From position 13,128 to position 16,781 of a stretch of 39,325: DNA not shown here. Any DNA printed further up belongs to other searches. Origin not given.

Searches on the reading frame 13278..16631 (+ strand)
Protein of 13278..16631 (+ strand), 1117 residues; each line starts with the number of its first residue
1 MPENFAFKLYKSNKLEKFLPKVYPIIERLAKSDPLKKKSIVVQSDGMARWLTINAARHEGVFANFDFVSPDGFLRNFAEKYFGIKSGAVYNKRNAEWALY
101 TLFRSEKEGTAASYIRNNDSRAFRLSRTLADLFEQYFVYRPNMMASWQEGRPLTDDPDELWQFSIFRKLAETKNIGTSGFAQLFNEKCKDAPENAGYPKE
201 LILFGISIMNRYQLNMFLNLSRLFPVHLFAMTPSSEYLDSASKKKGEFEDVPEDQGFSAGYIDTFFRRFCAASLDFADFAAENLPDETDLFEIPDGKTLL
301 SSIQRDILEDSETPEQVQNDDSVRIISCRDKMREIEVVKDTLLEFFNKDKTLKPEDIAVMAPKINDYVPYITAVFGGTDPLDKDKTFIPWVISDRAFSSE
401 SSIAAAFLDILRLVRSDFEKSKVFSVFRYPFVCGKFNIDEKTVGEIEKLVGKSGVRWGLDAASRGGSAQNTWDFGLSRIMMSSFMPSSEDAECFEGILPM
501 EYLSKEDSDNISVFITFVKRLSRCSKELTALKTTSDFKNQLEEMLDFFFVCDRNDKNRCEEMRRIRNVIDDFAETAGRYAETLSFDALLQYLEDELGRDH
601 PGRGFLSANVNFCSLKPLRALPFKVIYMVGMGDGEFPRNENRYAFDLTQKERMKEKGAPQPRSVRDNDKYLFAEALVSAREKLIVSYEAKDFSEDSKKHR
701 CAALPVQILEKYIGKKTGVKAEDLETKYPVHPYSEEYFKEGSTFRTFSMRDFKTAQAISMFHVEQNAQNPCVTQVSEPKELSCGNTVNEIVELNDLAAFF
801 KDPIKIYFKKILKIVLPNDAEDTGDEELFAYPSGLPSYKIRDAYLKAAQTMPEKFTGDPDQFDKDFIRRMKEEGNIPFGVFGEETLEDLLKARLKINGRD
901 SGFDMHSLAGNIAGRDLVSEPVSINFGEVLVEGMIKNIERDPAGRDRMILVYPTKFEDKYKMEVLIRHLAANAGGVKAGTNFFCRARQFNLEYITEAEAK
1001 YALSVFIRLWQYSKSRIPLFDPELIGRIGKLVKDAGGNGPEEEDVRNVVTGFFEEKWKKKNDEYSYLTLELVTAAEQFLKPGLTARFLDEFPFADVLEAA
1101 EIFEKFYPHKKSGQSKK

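Call 59: search_protein_families(library=pfam, proteins=[window:13278-16631:+], max_evalue=0.001)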
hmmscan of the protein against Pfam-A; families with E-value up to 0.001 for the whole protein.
window:13278-16631:+ (1117 aa): 2 families
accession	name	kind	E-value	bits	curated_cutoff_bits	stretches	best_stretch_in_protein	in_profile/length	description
PF04257.20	Exonuc_V_gamma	-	4.6e-56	190.8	25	1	7-309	1-313/314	Exodeoxyribonuclease V, gamma subunit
PF17946.7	RecC_C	-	1.6e-21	77.6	22.6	1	791-1023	4-192/202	RecC C-terminal domain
